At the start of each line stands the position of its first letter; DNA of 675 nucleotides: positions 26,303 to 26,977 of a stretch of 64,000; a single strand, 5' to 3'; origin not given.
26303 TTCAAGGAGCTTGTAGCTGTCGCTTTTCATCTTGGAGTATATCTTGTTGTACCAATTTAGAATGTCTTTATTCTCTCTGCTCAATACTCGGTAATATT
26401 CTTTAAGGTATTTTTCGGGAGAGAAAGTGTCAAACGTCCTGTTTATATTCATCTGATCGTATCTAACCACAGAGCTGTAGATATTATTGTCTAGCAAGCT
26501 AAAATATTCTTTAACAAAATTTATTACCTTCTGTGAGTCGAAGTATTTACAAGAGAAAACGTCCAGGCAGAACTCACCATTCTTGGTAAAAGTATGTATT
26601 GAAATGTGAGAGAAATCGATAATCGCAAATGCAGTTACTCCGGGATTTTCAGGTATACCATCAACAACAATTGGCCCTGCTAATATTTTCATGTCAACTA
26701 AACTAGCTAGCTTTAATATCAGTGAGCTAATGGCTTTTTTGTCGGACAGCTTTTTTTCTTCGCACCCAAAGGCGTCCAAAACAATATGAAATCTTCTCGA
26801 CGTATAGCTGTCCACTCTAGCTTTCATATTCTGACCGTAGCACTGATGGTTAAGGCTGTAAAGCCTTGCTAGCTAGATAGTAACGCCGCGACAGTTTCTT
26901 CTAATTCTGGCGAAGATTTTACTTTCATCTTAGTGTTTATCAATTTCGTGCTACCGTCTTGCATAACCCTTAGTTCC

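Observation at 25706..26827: Fusion of a SpeH-type SAM decarboxylase domain to an NNMT/PNMT-family methyltransferase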

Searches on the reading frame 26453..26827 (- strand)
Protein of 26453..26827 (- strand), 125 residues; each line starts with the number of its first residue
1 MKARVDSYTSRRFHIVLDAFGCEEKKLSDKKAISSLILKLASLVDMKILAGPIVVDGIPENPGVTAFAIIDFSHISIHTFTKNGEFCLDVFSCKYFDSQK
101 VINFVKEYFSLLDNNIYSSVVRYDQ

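Call 21: search_solved_structures(query=window:26453-26827:-, max_evalue=10, show_alignments=4)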
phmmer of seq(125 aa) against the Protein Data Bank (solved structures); distinct sequences matched with E-value up to 10: 4.
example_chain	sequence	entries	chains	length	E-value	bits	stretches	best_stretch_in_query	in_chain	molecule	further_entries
2iii_A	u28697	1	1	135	0.0025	21.2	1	13-94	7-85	S-adenosylmethionine decarboxylase proenzyme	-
1tlu_A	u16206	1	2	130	0.0048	20.3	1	14-107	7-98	S-adenosylmethionine decarboxylase proenzyme, AdoMetDC, SamDC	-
1vr7_A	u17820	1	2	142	0.0054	20.1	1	14-106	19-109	S-adenosylmethionine decarboxylase proenzyme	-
1tmi_A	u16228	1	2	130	0.013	18.9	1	14-107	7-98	S-adenosylmethionine decarboxylase proenzyme, AdoMetDC, SamDC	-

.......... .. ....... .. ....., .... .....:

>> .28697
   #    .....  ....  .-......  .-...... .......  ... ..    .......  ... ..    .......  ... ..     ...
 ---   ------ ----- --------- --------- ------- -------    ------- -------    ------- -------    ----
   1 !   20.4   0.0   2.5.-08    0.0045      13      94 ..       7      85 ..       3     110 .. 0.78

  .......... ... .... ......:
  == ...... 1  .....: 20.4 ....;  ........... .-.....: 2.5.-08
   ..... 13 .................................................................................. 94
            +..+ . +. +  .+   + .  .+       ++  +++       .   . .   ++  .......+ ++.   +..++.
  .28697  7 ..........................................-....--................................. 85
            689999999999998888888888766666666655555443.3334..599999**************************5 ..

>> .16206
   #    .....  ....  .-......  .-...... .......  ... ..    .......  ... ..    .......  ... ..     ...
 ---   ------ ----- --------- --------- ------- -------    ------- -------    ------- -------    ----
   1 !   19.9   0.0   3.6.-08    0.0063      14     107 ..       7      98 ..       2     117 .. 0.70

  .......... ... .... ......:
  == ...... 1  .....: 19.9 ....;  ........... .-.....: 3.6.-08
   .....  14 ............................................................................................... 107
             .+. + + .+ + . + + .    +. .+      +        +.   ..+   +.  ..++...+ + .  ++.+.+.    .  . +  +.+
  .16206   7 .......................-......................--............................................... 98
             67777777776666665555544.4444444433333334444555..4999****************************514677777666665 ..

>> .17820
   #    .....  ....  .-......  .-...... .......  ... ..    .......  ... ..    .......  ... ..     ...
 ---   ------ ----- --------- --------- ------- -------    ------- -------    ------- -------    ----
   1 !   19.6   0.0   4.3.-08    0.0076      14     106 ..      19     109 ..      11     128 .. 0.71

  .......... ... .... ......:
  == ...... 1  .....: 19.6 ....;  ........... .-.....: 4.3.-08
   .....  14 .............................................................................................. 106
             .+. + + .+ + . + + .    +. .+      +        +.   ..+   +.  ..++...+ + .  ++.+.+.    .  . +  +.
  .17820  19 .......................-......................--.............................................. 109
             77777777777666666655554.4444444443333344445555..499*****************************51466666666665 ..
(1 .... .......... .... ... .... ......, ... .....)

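Call 42: find_homologous_proteins(query=A2, max_evalue=0.001)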
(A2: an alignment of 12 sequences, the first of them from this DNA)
Query A2 (12 sequences) (124 aa, profile of the alignment): 7415 proteins with E <= 0.001 among 8000 candidates; the best 120 are listed.
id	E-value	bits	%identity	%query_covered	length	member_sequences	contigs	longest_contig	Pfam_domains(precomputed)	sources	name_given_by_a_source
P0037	7.2e-54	199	57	95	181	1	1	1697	PF02675.22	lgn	-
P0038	6.9e-53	195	54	95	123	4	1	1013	PF02675.22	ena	-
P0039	3.0e-52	193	56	95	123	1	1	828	PF02675.22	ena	-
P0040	1.3e-51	191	55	100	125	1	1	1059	PF02675.22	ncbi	-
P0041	1.5e-51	191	58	94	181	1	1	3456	PF02675.22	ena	-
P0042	2.2e-51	191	61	94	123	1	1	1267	PF02675.22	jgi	jgi:S-adenosylmethionine/arginine decarboxylase-like enzyme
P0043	2.2e-51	191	54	95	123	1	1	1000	PF02675.22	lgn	-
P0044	2.3e-51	191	57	95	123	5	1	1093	PF02675.22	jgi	jgi:S-adenosylmethionine decarboxylase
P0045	3.5e-51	190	58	92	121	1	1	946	PF02675.22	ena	-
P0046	7.6e-51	189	56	95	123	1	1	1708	PF02675.22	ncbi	-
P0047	1.1e-50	188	59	93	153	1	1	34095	PF02675.22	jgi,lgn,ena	-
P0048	1.2e-50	188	56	94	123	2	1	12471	PF02675.22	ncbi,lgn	-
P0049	1.8e-50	188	55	93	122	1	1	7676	PF02675.22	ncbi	-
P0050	2.6e-50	187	57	94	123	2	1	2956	PF02675.22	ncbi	-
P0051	2.8e-50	187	69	83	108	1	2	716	PF02675.22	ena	-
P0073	5.6e-46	173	63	93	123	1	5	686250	PF02675.22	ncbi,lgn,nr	ncbi:MAG: S-adenosylmethionine decarboxylase [Candidatus Blackburnbacteria bacterium]|nr:S-adenosylm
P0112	7.7e-44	166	52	90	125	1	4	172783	PF02675.22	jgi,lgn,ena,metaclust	metaclust:\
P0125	2.7e-43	164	46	92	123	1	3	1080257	PF02675.22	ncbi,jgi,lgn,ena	-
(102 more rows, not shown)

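Call 44: find_encoding_contigs(protein=P0073, flank=8000, max_places=1)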
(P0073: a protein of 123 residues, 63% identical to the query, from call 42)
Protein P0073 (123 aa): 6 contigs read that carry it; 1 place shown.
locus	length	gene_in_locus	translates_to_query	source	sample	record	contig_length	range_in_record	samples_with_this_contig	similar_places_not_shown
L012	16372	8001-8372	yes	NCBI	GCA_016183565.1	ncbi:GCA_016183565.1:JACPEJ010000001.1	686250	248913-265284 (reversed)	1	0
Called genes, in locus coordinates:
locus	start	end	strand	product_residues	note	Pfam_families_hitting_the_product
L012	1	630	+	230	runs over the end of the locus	-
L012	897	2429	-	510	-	PF05362:Lon_C (faint), PF13541:ChlI, PF00158:Sigma54_activat (faint), PF01078:Mg_chelatase, PF07728:AAA_5 (weak), PF00493:MCM (weak), PF13335:Mg_chelatase_C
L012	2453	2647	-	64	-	-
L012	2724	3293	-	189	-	PF06560:GPI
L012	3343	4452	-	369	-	PF09587:PGA_cap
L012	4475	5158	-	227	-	PF05552:MS_channel_1st_1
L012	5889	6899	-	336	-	PF01594:AI-2E_transport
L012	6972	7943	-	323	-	PF01745:IPT (weak), PF01715:IPPT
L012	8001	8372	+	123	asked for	PF02675:AdoMet_dc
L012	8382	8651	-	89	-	PF00216:Bac_DNA_binding, PF18175:HU-CCDC81_bac_2 (weak)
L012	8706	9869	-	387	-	PF12072:RNase_Y_N, PF26594:KH_NusA_2nd (faint), PF00013:KH_1 (weak), PF01966:HD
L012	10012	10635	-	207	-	PF27462:RecX_N, PF21982:RecX_HTH1 (faint), PF02631:RecX_HTH2, PF21981:RecX_HTH3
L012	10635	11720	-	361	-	PF00154:RecA_N, PF06745:ATPase (weak), PF08423:Rad51, PF27531:MT3502_N (weak), PF21096:RecA_C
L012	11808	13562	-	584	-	-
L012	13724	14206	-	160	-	-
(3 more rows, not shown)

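Call 45: find_encoding_contigs(protein=P0125, flank=8000, max_places=1)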
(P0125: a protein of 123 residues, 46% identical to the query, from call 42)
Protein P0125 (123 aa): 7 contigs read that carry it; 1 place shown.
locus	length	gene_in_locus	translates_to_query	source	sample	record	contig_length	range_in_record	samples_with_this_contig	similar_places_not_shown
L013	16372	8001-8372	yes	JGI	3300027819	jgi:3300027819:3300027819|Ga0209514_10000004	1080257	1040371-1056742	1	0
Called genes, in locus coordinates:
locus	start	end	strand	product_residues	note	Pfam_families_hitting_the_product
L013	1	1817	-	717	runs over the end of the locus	-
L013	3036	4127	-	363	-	-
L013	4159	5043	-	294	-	-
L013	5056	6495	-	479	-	PF18073:Zn_ribbon_LapB, PF03796:DnaB_C, PF06745:ATPase (weak), PF23442:DUF7125 (faint), PF00004:AAA (faint), PF13481:AAA_25 (weak), PF13541:ChlI (weak)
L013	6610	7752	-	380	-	PF21543:CvfB_2nd (faint), PF00575:S1 (weak), PF23459:S1_RRP5 (faint), PF00575:S1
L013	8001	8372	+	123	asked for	PF02675:AdoMet_dc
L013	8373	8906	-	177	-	-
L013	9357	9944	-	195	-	-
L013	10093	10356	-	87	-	-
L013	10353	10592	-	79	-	-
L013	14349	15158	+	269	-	PF00535:Glycos_transf_2, PF13641:Glyco_tranf_2_3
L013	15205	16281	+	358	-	PF13439:Glyco_transf_4 (weak), PF20706:GT4-conflict, PF00534:Glycos_transf_1, PF13692:Glyco_trans_1_4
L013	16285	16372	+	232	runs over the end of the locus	PF13489:Methyltransf_23, PF13847:Methyltransf_31, PF08241:Methyltransf_11, PF08242:Methyltransf_12 (weak), PF13649:Methyltransf_25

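Call 46: find_encoding_contigs(protein=P0112, flank=8000, max_places=1)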
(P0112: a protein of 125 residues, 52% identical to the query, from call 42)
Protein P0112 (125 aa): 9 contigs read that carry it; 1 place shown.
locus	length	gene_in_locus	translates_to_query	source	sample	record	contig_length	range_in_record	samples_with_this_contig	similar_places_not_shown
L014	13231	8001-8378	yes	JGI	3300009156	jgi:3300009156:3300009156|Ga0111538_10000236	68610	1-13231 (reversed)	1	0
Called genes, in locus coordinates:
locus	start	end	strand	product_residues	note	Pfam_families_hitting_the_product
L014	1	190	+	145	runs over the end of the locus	PF18936:DUF5684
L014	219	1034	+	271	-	PF00763:THF_DHG_CYH, PF02882:THF_DHG_CYH_C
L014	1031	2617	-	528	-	PF04055:Radical_SAM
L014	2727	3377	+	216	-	PF01177:Asp_Glu_race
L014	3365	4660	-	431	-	PF08245:Mur_ligase_M, PF02875:Mur_ligase_C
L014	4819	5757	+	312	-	-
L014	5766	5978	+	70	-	-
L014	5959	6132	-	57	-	-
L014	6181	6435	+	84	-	-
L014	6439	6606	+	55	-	-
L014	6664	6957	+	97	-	-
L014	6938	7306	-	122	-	PF00072:Response_reg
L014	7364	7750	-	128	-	PF00072:Response_reg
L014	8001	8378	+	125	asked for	PF02675:AdoMet_dc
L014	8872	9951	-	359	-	PF09924:LPG_synthase_C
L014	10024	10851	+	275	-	-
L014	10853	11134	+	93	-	-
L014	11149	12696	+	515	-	PF00512:HisKA, PF02518:HATPase_c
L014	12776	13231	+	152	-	?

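Call 52: search_protein_families(library=pfam, proteins=[L014:9988-10851:+, L014:10808-11134:+], max_evalue=0.001)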
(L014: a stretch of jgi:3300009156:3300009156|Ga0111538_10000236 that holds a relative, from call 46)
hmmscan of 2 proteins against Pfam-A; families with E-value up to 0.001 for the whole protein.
L014:9988-10851:+ (287 aa): 0 families

L014:10808-11134:+ (108 aa): 0 families

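Call 70: search_dna_similar(query=window:26456-26827:-, collection=phages, mode=protein, max_evalue=0.001, max_rows=40)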
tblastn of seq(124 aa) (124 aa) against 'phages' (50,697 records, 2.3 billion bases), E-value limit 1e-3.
Records with a match: 6; places in all: 6; records where one place covers at least 80% of the query: 0.
Best place of each record, by identity: <60% 6.
By first word of the organism name: Pelagibacter 3; uncultured 2; Microcystis 1.
By host as written in the record: Candidatus Pelagibacter sp. HTCC7211 3; - 2; Microcystis sp. SG03 1.
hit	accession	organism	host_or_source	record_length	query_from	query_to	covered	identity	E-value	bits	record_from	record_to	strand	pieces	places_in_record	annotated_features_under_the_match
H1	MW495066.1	Microcystis phage MaAM05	Microcystis sp. SG03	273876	14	111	79%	36.6%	3e-6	50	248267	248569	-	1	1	speH_1: S-adenosylmethionine decarboxylase proenzyme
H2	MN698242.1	Pelagibacter phage HTVC103P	Candidatus Pelagibacter sp. HTCC7211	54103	44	108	52%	39.7%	9e-6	49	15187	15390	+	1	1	S-adenosylmethionine decarboxylase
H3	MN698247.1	Pelagibacter phage HTVC115P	Candidatus Pelagibacter sp. HTCC7211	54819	44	108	52%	39.1%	2e-4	45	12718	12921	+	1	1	S-adenosylmethionine decarboxylase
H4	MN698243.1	Pelagibacter phage HTVC104P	Candidatus Pelagibacter sp. HTCC7211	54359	44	108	52%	38.2%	1e-4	45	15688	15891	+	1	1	S-adenosylmethionine decarboxylase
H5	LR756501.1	uncultured phage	metagenomic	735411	58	110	43%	41.5%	4e-5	47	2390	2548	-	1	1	record has no annotation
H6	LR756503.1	uncultured phage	metagenomic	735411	58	110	43%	41.5%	4e-5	47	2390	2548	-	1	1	record has no annotation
